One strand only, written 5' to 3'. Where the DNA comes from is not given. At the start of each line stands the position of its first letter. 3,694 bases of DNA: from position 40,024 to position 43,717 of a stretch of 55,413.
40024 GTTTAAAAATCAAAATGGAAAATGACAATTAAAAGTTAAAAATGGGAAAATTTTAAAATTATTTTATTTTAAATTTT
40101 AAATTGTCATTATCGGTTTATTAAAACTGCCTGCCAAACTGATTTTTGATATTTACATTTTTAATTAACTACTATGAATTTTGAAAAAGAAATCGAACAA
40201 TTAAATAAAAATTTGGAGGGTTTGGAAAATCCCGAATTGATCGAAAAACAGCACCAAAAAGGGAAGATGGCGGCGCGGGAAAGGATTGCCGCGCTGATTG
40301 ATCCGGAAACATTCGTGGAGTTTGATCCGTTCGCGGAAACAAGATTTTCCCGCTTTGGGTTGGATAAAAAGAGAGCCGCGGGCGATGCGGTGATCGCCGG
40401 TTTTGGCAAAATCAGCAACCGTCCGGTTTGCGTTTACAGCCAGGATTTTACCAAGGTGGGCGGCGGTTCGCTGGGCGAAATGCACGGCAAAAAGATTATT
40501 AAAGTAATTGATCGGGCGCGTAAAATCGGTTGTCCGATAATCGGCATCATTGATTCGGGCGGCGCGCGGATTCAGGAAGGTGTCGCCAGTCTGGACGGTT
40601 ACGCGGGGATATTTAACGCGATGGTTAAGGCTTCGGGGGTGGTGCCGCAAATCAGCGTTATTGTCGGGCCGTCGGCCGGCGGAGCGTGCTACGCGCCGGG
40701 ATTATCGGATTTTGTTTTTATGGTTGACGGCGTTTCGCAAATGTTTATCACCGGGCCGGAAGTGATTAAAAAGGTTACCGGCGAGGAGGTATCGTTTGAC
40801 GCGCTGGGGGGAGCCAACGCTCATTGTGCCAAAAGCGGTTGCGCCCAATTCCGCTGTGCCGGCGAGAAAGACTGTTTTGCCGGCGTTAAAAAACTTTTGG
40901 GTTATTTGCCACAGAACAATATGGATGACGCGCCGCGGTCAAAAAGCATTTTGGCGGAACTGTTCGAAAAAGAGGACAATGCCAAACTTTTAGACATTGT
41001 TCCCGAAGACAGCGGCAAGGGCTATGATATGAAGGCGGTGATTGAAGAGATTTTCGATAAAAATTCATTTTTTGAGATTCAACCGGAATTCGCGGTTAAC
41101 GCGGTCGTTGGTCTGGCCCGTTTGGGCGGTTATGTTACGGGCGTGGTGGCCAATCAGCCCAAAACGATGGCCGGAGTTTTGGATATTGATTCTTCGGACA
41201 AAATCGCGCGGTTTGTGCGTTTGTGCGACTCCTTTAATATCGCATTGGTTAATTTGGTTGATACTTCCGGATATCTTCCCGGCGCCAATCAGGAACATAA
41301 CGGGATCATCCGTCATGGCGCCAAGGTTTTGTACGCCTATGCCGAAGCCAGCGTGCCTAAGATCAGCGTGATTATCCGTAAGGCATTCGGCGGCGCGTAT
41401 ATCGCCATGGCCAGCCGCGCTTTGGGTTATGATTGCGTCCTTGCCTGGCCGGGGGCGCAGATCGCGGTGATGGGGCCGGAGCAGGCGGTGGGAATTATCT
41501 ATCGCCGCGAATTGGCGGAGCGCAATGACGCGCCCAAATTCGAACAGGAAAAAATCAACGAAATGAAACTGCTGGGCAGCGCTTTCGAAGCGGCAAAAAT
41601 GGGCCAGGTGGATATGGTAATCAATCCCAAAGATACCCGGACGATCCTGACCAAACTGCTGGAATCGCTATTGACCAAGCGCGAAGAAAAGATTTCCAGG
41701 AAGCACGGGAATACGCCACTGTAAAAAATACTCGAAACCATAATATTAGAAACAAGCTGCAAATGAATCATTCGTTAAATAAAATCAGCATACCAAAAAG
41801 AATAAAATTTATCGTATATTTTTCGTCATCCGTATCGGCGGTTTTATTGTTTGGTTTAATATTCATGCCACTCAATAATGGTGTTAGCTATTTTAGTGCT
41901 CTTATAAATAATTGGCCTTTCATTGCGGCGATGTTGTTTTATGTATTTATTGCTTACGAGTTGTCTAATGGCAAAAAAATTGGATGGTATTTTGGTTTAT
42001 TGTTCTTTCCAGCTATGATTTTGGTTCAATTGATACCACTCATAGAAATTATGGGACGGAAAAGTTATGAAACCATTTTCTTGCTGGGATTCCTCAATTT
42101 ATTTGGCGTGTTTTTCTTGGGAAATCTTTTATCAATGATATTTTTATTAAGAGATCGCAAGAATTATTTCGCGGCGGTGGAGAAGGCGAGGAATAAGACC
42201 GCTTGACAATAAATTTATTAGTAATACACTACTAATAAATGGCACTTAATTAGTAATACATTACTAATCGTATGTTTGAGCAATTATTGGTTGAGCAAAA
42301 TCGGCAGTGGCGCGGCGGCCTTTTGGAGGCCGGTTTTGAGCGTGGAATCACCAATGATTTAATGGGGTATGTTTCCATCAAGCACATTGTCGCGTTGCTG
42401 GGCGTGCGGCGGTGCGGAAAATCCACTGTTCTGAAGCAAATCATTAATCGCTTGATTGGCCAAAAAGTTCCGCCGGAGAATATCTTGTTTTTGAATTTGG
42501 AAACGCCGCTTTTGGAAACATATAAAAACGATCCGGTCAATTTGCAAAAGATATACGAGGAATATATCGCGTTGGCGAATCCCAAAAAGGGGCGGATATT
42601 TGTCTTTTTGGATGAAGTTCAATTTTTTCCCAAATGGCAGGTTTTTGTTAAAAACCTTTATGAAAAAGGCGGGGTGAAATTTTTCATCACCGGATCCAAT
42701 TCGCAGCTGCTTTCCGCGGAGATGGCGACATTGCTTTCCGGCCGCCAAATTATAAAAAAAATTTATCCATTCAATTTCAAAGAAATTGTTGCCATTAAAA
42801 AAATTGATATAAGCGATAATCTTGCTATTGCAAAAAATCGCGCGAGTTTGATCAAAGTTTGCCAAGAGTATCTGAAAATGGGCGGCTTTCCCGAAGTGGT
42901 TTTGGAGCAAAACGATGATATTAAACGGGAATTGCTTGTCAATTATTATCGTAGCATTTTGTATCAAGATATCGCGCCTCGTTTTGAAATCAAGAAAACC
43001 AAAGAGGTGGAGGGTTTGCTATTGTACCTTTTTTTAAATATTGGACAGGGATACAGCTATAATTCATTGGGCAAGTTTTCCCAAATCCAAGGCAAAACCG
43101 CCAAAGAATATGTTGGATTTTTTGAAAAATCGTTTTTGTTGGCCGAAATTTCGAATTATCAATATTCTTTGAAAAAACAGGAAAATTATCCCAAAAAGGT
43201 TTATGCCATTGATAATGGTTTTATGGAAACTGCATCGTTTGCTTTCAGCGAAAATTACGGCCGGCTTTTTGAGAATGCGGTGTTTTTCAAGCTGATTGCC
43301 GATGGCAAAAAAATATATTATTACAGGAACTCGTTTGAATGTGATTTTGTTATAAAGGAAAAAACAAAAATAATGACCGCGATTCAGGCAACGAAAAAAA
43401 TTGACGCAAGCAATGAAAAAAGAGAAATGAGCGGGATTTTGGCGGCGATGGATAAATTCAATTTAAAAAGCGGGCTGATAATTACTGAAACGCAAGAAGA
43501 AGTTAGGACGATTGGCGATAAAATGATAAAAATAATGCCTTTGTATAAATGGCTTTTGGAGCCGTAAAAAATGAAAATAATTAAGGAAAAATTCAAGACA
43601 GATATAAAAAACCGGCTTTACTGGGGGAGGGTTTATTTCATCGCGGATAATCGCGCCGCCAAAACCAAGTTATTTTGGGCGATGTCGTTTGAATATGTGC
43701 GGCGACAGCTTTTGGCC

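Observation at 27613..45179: Lipid-synthesis cluster with no ACP, KAS, FabD or AcpS: candidate CoA-based fatty-acid and membrane-lipid pathway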

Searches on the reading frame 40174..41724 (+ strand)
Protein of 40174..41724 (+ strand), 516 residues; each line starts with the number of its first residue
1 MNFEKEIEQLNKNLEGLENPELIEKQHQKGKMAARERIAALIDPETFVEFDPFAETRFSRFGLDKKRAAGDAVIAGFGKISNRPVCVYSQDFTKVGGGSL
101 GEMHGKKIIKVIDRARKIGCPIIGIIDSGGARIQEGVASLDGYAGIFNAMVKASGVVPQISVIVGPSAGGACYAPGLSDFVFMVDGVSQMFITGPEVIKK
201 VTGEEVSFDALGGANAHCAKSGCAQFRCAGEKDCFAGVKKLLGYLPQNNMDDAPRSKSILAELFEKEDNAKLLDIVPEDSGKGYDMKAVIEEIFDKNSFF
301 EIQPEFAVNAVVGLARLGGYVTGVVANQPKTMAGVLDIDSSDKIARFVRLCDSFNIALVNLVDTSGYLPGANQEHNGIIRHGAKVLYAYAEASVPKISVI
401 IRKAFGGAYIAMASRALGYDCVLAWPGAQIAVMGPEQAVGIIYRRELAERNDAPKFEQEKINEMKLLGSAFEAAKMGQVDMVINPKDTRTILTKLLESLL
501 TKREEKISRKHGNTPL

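Call 4: search_protein_families(library=pfam, proteins=[window:40174-41724:+], max_evalue=0.01)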
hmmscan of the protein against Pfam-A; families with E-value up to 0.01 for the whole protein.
window:40174-41724:+ (516 aa): 3 families
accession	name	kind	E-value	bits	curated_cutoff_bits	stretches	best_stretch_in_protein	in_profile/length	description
PF01039.27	Carboxyl_trans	-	7.2e-169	563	22.3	1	25-513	1-492/493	Carboxyl transferase domain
PF03255.19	ACCA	-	9.6e-17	61.5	23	2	343-502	135-293/310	Acetyl co-enzyme A carboxylase carboxyltransferase-like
PF06833.16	MdcE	-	5.1e-07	30.1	32.7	1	357-439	29-111/196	Malonate decarboxylase gamma subunit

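Call 21: search_protein_families(library=ncbifam, proteins=[window:40174-41724:+], max_evalue=0.001)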
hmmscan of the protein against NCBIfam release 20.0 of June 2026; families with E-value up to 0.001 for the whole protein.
window:40174-41724:+ (516 aa): 9 families
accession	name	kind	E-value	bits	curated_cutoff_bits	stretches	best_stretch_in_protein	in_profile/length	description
TIGR01117.1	mmdA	subfamily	1.9e-201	670.3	998.8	1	17-516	16-512/512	methylmalonyl-CoA decarboxylase subunit alpha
TIGR03133.1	malonate_beta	equivalog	3.4e-25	88.8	278.15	1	32-210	6-190/274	biotin-independent malonate decarboxylase subunit beta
TIGR00515.1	accD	equivalog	5.8e-25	88.2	317.45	1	24-206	49-243/285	acetyl-CoA carboxylase, carboxyltransferase subunit beta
NF005530.0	PRK07189.1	equivalog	1.3e-24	86.9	228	1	31-210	15-200/303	biotin-independent malonate decarboxylase subunit beta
NF041504.1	AccA_sub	subfamily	4.3e-18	65.6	300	2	330-497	69-235/257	carboxyltransferase subunit alpha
NF004344.0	PRK05724.1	equivalog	2.2e-16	60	357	2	343-506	139-301/319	acetyl-CoA carboxylase carboxyltransferase subunit alpha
TIGR03134.1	malonate_gamma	equivalog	5.3e-14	52.3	237.15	1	287-449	3-175/258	biotin-independent malonate decarboxylase subunit gamma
TIGR00513.1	accA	equivalog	1.3e-13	51.1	319.3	2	343-471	139-265/321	acetyl-CoA carboxylase carboxyl transferase subunit alpha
NF008971.0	PRK12319.1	equivalog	1.5e-11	44.4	406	2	342-493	85-224/256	acetyl-CoA carboxylase carboxyl transferase subunit alpha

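Call 47: search_solved_structures(query=window:40174-41724:+, max_evalue=1e-50, show_alignments=0)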
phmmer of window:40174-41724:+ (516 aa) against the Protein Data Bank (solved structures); distinct sequences matched with E-value up to 1e-50: 42.
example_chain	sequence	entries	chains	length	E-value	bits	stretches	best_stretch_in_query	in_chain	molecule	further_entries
1vrg_A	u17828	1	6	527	5.7e-173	579.5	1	5-516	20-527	propionyl-CoA carboxylase, beta subunit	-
1xnw_A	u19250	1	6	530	1.3e-165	555.2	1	21-516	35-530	propionyl-CoA carboxylase complex B subunit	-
3iav_A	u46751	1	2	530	1.8e-165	554.8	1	21-516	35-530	Propionyl-CoA carboxylase complex B subunit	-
3ib9_A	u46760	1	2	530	2.4e-165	554.3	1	21-516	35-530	Propionyl-CoA carboxylase complex B subunit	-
3ibb_A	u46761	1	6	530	6.4e-165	552.9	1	21-516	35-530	Propionyl-CoA carboxylase complex B subunit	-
3mfm_C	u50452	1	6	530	1.2e-164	552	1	21-516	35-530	Propionyl-CoA carboxylase complex B subunit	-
1xnv_A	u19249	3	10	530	1.2e-164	552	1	21-516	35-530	propionyl-CoA carboxylase complex B subunit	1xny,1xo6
1x0u_A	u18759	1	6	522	1.5e-162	545.1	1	6-516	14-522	hypothetical methylmalonyl-CoA decarboxylase alpha subunit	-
7w5u_A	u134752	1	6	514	8.2e-157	526.2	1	8-515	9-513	Acetyl-CoA carboxylase complex, beta-chain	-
2a7s_A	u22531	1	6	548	3.3e-154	517.6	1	20-516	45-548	Probable propionyl-CoA carboxylase beta chain 5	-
2bzr_A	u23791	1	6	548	3.2e-153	514.3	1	20-516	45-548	PROPIONYL-COA CARBOXYLASE BETA CHAIN 5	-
9t97_D5a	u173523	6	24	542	2e-152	511.8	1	22-516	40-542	Propionyl-CoA carboxylase beta chain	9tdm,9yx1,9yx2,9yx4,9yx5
9j0c_A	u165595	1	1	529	3.6e-152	510.9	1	25-516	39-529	Acyl-CoA carboxylase subunit beta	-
1on3_A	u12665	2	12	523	7.8e-150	503.2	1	14-515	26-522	Methylmalonyl-CoA carboxyltransferase 12S subunit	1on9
5inf_A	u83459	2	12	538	6.8e-148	496.8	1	21-516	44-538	Carboxyl transferase | Putative carboxyl transferase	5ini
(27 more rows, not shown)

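Call 69: search_solved_structures(query=window:40174-41724:+, max_evalue=1e-160, show_alignments=2)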
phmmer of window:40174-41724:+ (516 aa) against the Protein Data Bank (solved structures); distinct sequences matched with E-value up to 1e-160: 8.
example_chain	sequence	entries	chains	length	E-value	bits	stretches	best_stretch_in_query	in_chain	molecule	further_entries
1vrg_A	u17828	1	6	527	5.7e-173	579.5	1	5-516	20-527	propionyl-CoA carboxylase, beta subunit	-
1xnw_A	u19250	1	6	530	1.3e-165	555.2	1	21-516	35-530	propionyl-CoA carboxylase complex B subunit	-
3iav_A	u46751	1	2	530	1.8e-165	554.8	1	21-516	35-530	Propionyl-CoA carboxylase complex B subunit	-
3ib9_A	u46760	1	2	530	2.4e-165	554.3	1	21-516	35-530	Propionyl-CoA carboxylase complex B subunit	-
3ibb_A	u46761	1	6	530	6.4e-165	552.9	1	21-516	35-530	Propionyl-CoA carboxylase complex B subunit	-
3mfm_C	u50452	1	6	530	1.2e-164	552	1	21-516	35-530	Propionyl-CoA carboxylase complex B subunit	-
1xnv_A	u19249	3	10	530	1.2e-164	552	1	21-516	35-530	propionyl-CoA carboxylase complex B subunit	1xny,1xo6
1x0u_A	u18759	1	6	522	1.5e-162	545.1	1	6-516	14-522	hypothetical methylmalonyl-CoA decarboxylase alpha subunit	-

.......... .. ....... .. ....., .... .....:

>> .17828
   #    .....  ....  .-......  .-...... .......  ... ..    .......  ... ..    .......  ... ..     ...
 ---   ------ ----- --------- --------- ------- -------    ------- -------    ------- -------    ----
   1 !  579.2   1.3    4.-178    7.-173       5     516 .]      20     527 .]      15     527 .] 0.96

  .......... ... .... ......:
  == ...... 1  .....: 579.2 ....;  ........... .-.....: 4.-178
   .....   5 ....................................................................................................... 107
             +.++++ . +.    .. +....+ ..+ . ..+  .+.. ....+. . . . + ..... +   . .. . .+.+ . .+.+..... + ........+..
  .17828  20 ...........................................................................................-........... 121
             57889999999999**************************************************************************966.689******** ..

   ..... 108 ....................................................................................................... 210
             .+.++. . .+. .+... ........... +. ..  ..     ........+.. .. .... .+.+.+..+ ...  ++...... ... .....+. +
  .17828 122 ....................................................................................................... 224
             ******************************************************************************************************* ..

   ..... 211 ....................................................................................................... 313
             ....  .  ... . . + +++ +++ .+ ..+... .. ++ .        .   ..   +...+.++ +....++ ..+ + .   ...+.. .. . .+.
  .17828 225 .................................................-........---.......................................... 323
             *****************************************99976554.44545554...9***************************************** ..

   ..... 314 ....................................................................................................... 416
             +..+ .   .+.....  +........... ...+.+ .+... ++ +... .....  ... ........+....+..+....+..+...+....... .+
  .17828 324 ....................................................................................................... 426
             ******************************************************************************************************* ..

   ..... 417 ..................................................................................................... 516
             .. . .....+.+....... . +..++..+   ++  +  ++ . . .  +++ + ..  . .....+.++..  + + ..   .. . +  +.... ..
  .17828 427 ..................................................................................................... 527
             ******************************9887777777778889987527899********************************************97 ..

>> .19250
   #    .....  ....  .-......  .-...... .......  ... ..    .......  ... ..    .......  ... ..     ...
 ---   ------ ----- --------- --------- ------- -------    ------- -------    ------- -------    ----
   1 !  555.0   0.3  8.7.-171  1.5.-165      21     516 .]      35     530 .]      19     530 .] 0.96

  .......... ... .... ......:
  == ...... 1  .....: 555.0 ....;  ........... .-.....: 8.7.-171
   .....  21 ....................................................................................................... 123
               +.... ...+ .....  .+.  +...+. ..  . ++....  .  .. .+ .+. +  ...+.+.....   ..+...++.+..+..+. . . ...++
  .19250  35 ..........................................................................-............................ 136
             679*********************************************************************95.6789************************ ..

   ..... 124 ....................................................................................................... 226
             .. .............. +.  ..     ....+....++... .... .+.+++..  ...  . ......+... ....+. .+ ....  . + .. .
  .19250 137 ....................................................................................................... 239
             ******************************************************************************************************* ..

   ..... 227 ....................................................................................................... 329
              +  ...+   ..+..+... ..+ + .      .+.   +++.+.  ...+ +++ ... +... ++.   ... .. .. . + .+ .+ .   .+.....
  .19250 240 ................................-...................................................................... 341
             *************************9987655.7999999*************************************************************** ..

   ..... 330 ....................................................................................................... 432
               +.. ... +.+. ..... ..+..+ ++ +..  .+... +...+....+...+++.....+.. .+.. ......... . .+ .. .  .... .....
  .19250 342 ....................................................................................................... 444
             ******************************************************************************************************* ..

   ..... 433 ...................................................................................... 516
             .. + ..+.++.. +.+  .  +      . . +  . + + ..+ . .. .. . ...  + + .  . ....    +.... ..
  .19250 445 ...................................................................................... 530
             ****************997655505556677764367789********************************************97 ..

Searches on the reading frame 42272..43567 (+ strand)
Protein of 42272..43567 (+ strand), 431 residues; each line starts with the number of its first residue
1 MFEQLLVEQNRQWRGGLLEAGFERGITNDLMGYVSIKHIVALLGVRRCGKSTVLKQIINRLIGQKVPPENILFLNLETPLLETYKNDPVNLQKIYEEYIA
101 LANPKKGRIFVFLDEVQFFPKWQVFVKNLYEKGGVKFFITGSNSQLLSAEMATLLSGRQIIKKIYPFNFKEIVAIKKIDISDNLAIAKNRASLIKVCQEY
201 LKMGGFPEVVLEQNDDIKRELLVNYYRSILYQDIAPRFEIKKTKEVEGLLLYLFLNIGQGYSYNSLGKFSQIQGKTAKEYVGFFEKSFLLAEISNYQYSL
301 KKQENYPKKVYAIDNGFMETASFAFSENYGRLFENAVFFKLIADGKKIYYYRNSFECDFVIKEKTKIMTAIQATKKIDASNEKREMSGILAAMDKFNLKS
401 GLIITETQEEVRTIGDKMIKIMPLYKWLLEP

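Call 4: search_protein_families(library=pfam, proteins=[window:42272-43567:+], max_evalue=0.01)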
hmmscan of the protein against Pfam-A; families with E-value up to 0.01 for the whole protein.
window:42272-43567:+ (431 aa): 3 families
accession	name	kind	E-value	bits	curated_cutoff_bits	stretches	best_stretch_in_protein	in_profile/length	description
PF13173.12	AAA_14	-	8.8e-34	116.7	27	1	38-172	3-128/129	AAA domain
PF13635.12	DUF4143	-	2.7e-19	69.9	28.1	1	232-371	2-155/160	Domain of unknown function (DUF4143)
PF01637.24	ATPase_2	-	0.00016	22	33.2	1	37-99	20-78/225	ATPase domain predominantly from Archaea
